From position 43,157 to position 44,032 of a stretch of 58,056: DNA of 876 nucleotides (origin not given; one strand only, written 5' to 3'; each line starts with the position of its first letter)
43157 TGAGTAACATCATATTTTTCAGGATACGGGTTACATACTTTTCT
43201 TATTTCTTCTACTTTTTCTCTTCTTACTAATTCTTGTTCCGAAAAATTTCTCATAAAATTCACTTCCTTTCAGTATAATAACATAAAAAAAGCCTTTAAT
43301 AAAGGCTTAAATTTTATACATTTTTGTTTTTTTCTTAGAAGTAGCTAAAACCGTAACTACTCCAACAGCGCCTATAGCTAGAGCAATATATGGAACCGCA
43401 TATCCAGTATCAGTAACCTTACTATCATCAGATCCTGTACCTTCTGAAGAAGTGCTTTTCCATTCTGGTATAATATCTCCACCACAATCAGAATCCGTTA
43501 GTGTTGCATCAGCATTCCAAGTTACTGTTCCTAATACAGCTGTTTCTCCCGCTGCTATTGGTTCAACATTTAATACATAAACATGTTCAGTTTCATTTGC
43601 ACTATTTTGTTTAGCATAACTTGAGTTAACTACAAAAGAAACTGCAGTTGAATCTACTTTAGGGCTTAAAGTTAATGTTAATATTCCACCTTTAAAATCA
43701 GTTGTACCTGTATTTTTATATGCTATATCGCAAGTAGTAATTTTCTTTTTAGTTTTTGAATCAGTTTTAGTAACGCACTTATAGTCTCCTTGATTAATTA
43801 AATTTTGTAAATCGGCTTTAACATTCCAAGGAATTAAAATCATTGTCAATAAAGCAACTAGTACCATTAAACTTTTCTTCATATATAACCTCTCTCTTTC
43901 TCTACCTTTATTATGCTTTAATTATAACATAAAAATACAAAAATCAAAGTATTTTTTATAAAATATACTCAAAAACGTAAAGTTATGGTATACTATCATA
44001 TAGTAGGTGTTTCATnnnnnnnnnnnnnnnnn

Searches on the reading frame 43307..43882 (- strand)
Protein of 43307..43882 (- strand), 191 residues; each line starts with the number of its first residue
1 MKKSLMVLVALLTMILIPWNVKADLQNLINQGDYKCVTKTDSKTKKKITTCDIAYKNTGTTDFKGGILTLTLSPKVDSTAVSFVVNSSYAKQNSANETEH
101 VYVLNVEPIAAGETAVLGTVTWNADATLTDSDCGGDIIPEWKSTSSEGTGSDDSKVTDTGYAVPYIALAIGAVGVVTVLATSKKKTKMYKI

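Call 3: search_protein_families(library=pfam, proteins=[window:43307-43882:-], max_evalue=0.1)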
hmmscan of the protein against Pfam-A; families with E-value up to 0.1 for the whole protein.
window:43307-43882:- (191 aa): 1 family
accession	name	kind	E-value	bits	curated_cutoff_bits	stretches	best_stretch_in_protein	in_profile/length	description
PF09624.15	DUF2393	-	0.047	14.1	26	1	4-79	19-93/146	Protein of unknown function (DUF2393)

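Call 4: search_protein_families(library=ncbifam, proteins=[window:43307-43882:-], max_evalue=0.1)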
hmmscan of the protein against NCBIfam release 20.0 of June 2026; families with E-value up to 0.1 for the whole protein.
window:43307-43882:- (191 aa): 0 families

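Call 64: find_homologous_proteins(query=A3, max_evalue=0.01)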
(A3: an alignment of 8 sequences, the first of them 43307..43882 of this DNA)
Query A3 (8 sequences) (191 aa, profile of the alignment): 62 proteins with E <= 0.01 among 8000 candidates.
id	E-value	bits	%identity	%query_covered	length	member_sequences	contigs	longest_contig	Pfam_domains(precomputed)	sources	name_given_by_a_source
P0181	1.0e-58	217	29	100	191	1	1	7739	-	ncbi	-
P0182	2.6e-52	196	31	37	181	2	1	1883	-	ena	-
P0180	1.3e-49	187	100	100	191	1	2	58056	-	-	-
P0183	1.3e-46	177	26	100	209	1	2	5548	-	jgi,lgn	jgi:hypothetical protein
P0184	3.4e-42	163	49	17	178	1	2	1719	PF28038.1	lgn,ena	-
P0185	2.3e-41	160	31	100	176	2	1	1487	-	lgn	-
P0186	1.2e-40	158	29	100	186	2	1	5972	-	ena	-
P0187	1.3e-39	154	30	100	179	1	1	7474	-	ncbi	-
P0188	2.8e-39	153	26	100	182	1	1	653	-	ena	-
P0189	3.3e-39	153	50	18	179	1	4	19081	-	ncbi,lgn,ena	-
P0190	4.8e-39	152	23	99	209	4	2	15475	-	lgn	-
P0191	1.3e-38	151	26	99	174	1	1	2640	-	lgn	-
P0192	1.6e-38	151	28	100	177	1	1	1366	-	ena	-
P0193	1.9e-38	150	23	99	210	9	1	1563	-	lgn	-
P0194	6.3e-38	149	81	100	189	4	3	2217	-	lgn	-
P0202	3.8e-35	140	42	21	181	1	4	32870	-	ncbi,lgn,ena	-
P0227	3.2e-27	114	51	100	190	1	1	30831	-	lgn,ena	-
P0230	2.0e-25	108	25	100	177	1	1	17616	-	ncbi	-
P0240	1.3e-4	40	-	-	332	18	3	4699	-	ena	-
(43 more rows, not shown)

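Call 66: search_protein_families(library=pfam, proteins=[P0184, P0183, P0190, P0240, P0202], max_evalue=0.1)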
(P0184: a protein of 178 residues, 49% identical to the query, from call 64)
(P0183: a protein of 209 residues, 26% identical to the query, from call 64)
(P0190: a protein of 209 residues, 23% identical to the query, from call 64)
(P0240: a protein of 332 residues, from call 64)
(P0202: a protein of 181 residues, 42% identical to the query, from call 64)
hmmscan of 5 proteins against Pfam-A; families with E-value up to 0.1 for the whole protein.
P0184 (178 aa): 0 families

P0183 (209 aa): 0 families

P0190 (209 aa): 1 family
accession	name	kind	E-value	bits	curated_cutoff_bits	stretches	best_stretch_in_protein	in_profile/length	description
PF21482.3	KH_GLD-3_2nd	-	0.0012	19.5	27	1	56-97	17-58/69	GLD-3 2nd KH domain (aka KH3)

P0240 (332 aa): 0 families

P0202 (181 aa): 1 family
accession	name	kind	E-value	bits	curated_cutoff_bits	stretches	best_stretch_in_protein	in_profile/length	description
PF19077.6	Big_13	-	0.081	13.9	27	0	36-97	20-82/102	Bacterial Ig-like domain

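Call 68: find_encoding_contigs(protein=P0202, flank=4000, max_places=2)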
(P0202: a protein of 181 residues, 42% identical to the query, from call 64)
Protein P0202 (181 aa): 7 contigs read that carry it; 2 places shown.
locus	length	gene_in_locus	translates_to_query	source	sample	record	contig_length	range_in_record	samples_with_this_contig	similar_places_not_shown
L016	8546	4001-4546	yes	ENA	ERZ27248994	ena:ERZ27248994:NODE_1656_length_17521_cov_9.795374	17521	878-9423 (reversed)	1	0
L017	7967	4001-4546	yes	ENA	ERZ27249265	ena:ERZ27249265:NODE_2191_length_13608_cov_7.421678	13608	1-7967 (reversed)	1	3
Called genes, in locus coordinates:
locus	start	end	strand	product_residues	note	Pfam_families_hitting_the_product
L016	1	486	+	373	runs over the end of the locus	PF00266:Aminotran_5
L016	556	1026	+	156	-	-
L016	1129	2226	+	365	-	PF00535:Glycos_transf_2, PF23914:TPR_CcmH_CycH (faint), PF07719:TPR_2 (faint), PF13424:TPR_12 (faint), PF13181:TPR_8 (faint)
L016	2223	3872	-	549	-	PF04203:Sortase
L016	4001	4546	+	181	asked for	-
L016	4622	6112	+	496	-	PF01336:tRNA_anti-codon, PF00152:tRNA-synt_2, PF01409:tRNA-synt_2d (faint)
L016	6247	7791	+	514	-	PF03606:DcuC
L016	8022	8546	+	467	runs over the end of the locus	?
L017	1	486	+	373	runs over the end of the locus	PF00266:Aminotran_5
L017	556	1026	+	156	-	-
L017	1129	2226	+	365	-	PF00535:Glycos_transf_2, PF23914:TPR_CcmH_CycH (faint), PF07719:TPR_2 (faint), PF13424:TPR_12 (faint), PF13181:TPR_8 (faint)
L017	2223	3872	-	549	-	PF04203:Sortase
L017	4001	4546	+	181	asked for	-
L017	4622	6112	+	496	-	PF01336:tRNA_anti-codon, PF00152:tRNA-synt_2, PF01409:tRNA-synt_2d (faint)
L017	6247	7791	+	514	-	PF03606:DcuC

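Call 69: find_encoding_contigs(protein=P0227, flank=4000, max_places=2)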
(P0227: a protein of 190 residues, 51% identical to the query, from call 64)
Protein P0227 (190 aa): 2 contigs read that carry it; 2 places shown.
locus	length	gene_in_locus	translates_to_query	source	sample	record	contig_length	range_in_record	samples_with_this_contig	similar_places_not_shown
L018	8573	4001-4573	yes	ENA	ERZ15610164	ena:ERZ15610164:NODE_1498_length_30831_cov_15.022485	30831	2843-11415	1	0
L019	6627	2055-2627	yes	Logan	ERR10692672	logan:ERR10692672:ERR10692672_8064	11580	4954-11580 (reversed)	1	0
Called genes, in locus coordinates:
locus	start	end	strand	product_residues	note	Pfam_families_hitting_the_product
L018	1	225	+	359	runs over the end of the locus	PF00535:Glycos_transf_2 (weak), PF13414:TPR_11 (faint), PF12895:ANAPC3 (faint), PF13428:TPR_14 (faint), PF00515:TPR_1 (faint), PF07719:TPR_2 (faint), PF13424:TPR_12 (faint), PF13181:TPR_8 (faint)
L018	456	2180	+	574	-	PF00664:ABC_membrane, PF00005:ABC_tran, PF02463:SMC_N (faint)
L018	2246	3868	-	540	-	PF04203:Sortase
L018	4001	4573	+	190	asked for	-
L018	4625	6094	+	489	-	PF01336:tRNA_anti-codon, PF00152:tRNA-synt_2, PF01409:tRNA-synt_2d (faint)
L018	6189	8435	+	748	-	PF03606:DcuC, PF18936:DUF5684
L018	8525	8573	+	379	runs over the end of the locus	-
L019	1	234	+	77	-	?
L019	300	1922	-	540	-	PF04203:Sortase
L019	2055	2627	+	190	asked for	-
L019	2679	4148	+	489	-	PF01336:tRNA_anti-codon, PF00152:tRNA-synt_2, PF01409:tRNA-synt_2d (faint)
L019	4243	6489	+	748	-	PF03606:DcuC, PF18936:DUF5684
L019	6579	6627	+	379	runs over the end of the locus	-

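Call 70: find_encoding_contigs(protein=P0240, flank=4000, max_places=2)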
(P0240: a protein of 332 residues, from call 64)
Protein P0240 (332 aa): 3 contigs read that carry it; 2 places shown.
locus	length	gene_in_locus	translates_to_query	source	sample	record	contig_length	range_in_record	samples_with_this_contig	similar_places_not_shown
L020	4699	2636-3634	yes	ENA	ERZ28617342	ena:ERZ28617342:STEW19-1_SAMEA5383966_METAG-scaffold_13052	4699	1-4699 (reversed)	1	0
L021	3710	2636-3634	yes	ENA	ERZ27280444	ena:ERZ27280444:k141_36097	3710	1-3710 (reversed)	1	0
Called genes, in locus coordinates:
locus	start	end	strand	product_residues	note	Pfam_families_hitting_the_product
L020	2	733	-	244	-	?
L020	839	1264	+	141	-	PF07963:N_methyl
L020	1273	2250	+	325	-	PF02881:SRP54_N, PF00448:SRP54, PF13604:AAA_30 (weak)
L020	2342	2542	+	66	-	PF04297:UPF0122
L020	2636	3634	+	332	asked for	-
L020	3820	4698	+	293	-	?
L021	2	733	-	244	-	?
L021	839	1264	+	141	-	PF07963:N_methyl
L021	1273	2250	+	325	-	PF02881:SRP54_N, PF00448:SRP54, PF13604:AAA_30 (weak)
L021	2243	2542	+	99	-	PF04297:UPF0122, PF08281:Sigma70_r4_2 (weak), PF04545:Sigma70_r4, PF08279:HTH_11 (faint), PF21476:PF0610-like_N (faint)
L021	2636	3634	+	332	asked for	-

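Call 77: predict_structure(alignment_id=A4)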
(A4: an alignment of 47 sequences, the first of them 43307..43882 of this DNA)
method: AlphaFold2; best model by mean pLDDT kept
length: 191 residues; sequences in the alignment: 47
mean_pLDDT: 81.1   pTM: 0.65
mean pLDDT of the five models: 81.1, 78.9, 78.7, 78.4, 78.0
residues with pLDDT >= 90: 115; 70-90: 19; 50-70: 37; < 50: 20
segments of 3 or more residues with pLDDT < 50: 147-164
pLDDT, mean of each block of 10 residues (from residue 1): 78 71 82 94 96 95 94 97 96 96 96 97 96 94 61 41 48 56 55 54
secondary structure, 60 per line:
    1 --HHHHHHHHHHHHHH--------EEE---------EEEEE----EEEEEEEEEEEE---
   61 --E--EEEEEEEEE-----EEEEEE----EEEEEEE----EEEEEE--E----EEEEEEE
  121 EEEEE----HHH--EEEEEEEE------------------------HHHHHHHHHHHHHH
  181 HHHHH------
elements in order: H3-16 E25-27 E37-41 E46-57 E66-74 E80-85 E90-96 E101-106 E114-125 E135-142 H167-185

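Call 80: fold_search(model_id=the predicted structure, library=pdb)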
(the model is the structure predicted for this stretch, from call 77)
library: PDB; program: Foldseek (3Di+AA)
matches with E <= 10: 1461; with E <= 0.001: 0
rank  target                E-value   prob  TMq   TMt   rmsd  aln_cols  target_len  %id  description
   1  6qfs_A                1.2e-03  1.00  0.32  0.51   5.4       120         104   14  Chargeless variant of the Cellulose-binding domain from Cellulomonas fimi (released 2019-12-18)
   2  5fjx_A                1.3e-03  1.00  0.29  0.23   5.8       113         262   12  Yeast delta-COP-I mu-homology domain complexed with Gcs1 WxxF peptide (released 2015-11-11)
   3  9ub7_E                1.9e-03  0.99  0.29  0.13  23.1       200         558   10  Structure of glycosylphosphatidylinositol transamidase,state 1 (released 2026-04-08)
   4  8ose                  2.7e-03  1.00  0.30  0.12   5.6       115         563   16  C. perfringens chitinase CP4_3455 in complex with inhibitor bisdionin C (released 2023-07-12)
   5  8oye_A                2.7e-03  1.00  0.29  0.12   5.7       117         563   16  Clostridium perfringens chitinase CP4_3455 E196Q with chitin (released 2023-07-12)
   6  4p6z_M                2.8e-03  0.99  0.27  0.15   7.0       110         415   11  Crystal structure of the human BST2 cytoplasmic domain and the HIV-1 Vpu cytoplasmic domain bound to the clathrin adap (released 2014-05-21)
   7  5fjw_A                3.2e-03  1.00  0.29  0.23   6.3       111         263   15  Yeast delta-COP-I mu-homology domain complexed with Dsl1 WxWx(MSE) peptide (released 2015-11-11)
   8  5fk0_A                3.3e-03  1.00  0.28  0.23   6.1       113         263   10  Yeast delta-COP-I mu-homology domain (released 2015-11-11)
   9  3ndy_E                3.5e-03  1.00  0.30  0.45   4.9       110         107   15  The structure of the catalytic and carbohydrate binding domain of endoglucanase D from Clostridium cellulovorans (released 2010-09-08)
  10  8xfo_A                4.1e-03  1.00  0.32  0.11   8.1       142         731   11  Cryo-EM structure of integrin ITGAV, ITGB3 and CYCLO (RGDFK) complex, conformation 2 (released 2024-12-18)
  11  1edy_A                4.4e-03  1.00  0.35  0.47  13.2       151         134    9  CRYSTAL STRUCTURE OF RAT ALPHA 1-MACROGLOBULIN RECEPTOR BINDING DOMAIN (released 2000-12-01)
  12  6qfs_B                4.4e-03  0.99  0.28  0.43   6.1       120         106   16  Chargeless variant of the Cellulose-binding domain from Cellulomonas fimi (released 2019-12-18)
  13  4b9p                  4.4e-03  0.97  0.26  0.29   8.8       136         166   12  Biomass sensoring module from putative Rsgi2 protein of Clostridium thermocellum resemble family 3 carbohydrate-binding  (released 2013-09-11)
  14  7rwb_M                4.6e-03  1.00  0.30  0.17   5.3       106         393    9  AP2 bound to the APA domain of SGIP in the presence of heparin (released 2022-03-30)
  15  6qfs_F                5.4e-03  1.00  0.31  0.49   5.2       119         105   17  Chargeless variant of the Cellulose-binding domain from Cellulomonas fimi (released 2019-12-18)
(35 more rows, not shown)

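Call 89: find_encoding_contigs(protein=P0190, flank=3500, max_places=1)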
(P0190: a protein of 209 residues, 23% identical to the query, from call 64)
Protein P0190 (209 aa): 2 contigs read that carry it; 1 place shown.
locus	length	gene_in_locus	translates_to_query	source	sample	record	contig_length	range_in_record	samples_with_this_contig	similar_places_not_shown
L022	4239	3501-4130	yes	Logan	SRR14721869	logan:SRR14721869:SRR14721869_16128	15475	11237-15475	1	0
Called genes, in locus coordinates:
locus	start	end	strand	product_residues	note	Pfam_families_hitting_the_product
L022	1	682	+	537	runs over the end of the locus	-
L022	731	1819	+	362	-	PF00535:Glycos_transf_2 (weak), PF13424:TPR_12 (faint), PF13428:TPR_14 (faint), PF14559:TPR_19 (faint), PF21033:RMD1-3 (faint), PF00515:TPR_1 (faint), PF07719:TPR_2 (faint), PF13181:TPR_8 (faint)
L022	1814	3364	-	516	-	PF04203:Sortase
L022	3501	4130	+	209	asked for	-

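Call 90: find_encoding_contigs(protein=P0230, flank=3500, max_places=1)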
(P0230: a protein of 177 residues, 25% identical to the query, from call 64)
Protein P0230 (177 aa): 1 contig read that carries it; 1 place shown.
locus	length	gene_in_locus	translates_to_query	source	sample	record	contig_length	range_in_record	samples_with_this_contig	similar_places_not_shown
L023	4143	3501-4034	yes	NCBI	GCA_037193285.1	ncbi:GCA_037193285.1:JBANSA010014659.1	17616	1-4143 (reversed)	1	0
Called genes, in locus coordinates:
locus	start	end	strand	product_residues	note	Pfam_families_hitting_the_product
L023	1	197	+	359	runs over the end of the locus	PF00535:Glycos_transf_2, PF07719:TPR_2 (faint), PF13374:TPR_10 (faint), PF14559:TPR_19 (faint), PF21033:RMD1-3 (faint), PF00515:TPR_1 (faint), PF13181:TPR_8 (faint), PF13424:TPR_12 (faint), +1 more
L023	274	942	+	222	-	-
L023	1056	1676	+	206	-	-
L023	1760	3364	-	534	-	PF04203:Sortase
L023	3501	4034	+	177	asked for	-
